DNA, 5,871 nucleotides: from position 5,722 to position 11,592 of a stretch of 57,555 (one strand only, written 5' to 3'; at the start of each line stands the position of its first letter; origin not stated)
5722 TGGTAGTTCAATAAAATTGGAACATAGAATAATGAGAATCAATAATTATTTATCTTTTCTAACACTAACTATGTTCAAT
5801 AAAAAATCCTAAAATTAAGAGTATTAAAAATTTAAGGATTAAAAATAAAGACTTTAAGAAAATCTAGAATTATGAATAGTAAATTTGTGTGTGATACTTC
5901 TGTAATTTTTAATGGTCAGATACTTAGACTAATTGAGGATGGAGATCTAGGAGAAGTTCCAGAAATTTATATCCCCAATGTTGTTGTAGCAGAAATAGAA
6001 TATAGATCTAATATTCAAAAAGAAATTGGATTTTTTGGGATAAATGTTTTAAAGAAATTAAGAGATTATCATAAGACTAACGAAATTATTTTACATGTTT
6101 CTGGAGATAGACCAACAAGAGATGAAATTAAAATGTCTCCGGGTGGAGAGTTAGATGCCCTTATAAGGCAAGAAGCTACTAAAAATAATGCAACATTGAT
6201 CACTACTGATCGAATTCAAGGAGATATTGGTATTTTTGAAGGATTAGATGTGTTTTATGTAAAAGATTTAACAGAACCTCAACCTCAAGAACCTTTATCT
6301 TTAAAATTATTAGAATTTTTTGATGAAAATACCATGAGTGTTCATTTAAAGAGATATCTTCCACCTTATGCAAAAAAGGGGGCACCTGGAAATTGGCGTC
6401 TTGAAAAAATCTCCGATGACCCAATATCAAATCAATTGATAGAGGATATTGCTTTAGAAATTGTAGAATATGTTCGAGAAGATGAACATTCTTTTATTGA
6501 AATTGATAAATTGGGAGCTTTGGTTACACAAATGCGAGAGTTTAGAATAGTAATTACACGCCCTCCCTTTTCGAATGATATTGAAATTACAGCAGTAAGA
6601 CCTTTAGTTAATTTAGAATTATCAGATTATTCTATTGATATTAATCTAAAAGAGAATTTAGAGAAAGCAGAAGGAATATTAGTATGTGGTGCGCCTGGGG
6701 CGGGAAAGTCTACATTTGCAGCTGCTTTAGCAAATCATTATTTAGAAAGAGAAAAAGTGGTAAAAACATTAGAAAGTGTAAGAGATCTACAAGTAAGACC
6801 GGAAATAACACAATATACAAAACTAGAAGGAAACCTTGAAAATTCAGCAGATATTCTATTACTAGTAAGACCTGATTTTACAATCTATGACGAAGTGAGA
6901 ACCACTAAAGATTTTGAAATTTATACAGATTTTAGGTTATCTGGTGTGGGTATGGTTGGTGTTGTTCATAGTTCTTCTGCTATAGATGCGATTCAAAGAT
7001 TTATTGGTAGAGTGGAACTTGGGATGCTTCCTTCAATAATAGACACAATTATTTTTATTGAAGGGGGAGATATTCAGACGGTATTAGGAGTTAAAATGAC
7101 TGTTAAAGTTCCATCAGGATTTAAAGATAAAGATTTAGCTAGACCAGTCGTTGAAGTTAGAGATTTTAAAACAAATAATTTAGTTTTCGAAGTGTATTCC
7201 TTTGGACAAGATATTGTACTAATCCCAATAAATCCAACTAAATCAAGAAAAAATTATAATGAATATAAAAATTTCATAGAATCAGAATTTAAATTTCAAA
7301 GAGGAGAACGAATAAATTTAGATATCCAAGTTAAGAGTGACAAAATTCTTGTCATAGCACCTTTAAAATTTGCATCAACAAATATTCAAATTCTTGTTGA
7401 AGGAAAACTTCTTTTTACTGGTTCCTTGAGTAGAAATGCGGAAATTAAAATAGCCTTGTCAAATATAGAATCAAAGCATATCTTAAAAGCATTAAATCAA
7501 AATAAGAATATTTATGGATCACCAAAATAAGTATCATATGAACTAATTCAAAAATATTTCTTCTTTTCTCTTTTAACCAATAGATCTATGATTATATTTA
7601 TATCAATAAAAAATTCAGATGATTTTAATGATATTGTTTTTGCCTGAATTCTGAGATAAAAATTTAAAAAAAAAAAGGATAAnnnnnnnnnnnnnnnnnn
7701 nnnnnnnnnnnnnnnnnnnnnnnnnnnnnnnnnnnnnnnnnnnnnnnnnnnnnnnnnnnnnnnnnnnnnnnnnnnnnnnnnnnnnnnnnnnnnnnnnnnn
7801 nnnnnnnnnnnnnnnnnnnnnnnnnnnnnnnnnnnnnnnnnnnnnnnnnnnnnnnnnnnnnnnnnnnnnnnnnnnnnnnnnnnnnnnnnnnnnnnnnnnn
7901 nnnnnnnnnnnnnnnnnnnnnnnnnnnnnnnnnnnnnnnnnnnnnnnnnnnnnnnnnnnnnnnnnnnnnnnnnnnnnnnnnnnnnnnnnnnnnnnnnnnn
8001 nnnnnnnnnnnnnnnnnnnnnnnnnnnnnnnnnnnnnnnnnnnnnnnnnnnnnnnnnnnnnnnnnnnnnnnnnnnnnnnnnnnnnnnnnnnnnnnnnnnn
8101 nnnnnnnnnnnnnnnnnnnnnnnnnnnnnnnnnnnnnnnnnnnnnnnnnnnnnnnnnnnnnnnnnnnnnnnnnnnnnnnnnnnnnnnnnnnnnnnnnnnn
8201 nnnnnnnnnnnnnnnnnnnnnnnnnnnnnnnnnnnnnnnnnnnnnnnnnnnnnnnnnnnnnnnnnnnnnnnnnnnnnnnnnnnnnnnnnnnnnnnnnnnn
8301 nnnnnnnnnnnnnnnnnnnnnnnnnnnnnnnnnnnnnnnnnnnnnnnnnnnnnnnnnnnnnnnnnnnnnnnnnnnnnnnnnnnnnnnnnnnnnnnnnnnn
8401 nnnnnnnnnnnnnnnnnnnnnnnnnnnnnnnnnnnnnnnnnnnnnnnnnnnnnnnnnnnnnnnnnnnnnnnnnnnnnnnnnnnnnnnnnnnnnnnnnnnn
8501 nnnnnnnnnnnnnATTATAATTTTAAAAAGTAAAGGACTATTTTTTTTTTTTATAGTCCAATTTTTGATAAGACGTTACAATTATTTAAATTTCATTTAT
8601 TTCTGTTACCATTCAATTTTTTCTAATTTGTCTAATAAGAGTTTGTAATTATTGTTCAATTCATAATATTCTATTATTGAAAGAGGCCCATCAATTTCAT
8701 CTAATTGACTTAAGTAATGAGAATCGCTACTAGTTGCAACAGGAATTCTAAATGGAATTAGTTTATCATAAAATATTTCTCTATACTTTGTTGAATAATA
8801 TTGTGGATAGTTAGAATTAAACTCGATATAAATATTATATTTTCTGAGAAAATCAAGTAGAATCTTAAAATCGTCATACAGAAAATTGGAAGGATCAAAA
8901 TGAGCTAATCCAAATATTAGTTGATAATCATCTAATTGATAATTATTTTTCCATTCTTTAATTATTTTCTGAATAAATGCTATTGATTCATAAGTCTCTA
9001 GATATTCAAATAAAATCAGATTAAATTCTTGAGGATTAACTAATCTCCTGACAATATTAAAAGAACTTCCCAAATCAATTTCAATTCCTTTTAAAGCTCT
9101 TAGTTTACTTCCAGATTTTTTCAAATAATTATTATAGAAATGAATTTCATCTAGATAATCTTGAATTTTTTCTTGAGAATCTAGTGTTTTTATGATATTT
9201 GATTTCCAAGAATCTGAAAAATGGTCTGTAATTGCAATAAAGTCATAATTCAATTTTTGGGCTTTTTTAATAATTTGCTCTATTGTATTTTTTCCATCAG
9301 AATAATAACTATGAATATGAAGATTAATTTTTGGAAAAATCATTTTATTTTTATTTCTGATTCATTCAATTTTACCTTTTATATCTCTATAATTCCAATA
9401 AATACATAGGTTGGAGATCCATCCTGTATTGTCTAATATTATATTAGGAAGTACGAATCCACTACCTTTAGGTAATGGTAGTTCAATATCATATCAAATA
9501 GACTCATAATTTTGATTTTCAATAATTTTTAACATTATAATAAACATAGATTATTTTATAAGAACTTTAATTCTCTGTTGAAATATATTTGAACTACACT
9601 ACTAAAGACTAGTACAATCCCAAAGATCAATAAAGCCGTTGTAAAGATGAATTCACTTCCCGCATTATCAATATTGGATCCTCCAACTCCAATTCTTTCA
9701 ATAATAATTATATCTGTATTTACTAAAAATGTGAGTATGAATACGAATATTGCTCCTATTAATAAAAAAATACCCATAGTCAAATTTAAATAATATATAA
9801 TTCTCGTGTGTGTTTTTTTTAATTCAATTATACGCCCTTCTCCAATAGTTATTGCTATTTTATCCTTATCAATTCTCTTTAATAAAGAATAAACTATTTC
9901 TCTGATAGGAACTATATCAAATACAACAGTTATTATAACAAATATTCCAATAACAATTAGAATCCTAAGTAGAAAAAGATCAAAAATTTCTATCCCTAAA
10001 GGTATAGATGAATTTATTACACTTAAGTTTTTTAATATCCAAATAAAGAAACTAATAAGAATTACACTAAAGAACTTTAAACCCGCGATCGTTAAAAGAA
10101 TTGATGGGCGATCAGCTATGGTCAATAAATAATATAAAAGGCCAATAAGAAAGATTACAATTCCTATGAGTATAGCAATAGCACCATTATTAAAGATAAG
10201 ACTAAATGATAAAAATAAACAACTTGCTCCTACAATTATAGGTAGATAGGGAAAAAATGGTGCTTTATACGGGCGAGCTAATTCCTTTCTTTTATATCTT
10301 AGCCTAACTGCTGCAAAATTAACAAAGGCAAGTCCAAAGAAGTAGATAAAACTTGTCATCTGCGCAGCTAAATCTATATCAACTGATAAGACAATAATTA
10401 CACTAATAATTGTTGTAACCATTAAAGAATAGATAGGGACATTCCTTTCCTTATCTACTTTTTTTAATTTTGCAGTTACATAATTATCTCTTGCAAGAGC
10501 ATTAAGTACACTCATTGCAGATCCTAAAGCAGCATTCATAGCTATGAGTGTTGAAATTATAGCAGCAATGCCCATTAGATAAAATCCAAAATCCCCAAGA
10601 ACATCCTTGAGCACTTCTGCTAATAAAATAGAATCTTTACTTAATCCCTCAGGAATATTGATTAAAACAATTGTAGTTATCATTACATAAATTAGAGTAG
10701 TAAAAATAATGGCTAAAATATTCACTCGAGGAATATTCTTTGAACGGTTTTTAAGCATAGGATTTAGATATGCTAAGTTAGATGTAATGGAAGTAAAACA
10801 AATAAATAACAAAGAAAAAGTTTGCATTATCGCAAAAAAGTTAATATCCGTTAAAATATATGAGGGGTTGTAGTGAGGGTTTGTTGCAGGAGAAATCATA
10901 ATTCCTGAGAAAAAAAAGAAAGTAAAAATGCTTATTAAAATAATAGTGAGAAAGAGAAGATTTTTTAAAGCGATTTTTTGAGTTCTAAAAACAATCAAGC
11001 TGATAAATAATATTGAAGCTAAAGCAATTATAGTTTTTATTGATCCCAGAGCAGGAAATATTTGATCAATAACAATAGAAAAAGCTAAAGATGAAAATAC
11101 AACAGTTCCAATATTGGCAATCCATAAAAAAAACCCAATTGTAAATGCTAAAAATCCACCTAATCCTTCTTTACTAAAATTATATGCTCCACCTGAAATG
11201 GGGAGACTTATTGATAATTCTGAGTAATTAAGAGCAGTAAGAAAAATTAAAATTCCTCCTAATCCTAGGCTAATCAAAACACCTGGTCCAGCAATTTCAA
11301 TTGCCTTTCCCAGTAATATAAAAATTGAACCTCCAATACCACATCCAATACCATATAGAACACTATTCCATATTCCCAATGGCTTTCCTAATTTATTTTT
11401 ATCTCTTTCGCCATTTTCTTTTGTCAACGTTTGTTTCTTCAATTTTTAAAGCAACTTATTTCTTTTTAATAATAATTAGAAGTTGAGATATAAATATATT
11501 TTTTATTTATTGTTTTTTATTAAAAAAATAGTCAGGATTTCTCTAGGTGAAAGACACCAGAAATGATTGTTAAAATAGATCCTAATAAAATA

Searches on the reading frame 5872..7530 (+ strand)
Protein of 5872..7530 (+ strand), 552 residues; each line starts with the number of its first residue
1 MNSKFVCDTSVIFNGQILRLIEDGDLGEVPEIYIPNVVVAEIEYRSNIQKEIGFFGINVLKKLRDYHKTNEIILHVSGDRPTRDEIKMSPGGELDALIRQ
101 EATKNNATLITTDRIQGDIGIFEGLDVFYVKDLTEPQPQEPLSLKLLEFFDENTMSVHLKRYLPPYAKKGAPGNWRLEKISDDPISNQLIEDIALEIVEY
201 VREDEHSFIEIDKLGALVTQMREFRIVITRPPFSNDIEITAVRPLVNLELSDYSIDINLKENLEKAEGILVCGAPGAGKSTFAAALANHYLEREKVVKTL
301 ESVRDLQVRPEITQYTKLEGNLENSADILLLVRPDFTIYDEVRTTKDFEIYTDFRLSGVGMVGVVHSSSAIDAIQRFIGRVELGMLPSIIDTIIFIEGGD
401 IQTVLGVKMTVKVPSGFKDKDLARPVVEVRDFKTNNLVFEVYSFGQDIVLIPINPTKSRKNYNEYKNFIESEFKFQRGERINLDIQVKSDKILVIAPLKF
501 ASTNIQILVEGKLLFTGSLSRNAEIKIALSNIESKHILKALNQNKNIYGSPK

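Call 74: search_protein_families(library=pfam, proteins=[window:5872-7530:+], max_evalue=0.00001)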
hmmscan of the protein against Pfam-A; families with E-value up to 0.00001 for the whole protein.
window:5872-7530:+ (552 aa): 2 families
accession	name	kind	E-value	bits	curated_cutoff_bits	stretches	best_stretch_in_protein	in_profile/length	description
PF20720.3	nSTAND3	-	3e-06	27.5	27.2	1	260-307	11-58/155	Novel STAND NTPase 3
PF00437.27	T2SSE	-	7.3e-06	25.3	24.9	0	259-378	134-256/370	Type II/IV secretion system protein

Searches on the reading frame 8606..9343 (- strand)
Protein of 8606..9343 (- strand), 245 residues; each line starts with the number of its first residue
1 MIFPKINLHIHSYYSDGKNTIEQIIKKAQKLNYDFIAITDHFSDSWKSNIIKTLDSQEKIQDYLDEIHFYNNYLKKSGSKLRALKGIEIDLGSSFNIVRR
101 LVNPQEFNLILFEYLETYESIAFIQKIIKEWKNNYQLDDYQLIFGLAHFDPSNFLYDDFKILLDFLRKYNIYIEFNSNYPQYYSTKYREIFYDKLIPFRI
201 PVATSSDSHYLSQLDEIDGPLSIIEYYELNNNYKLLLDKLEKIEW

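Call 74: search_protein_families(library=pfam, proteins=[window:8606-9343:-], max_evalue=0.00001)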
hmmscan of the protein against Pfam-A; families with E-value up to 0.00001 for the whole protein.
window:8606-9343:- (245 aa): 1 family
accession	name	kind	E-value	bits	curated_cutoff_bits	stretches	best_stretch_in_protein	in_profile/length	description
PF02811.25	PHP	-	1.2e-12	48.9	26.4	1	8-169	2-114/164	PHP domain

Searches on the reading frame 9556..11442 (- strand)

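Call 74: search_protein_families(library=pfam, proteins=[window:9556-11442:-], max_evalue=0.00001)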
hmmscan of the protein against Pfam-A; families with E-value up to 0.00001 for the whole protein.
window:9556-11442:- (628 aa): 2 families
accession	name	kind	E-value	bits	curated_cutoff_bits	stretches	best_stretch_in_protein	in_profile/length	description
PF13520.12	AA_permease_2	-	3.4e-32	112.3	27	1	31-418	10-407/427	Amino acid permease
PF00324.27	AA_permease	-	5.5e-30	104.9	24.6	1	28-411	3-416/470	Amino acid permease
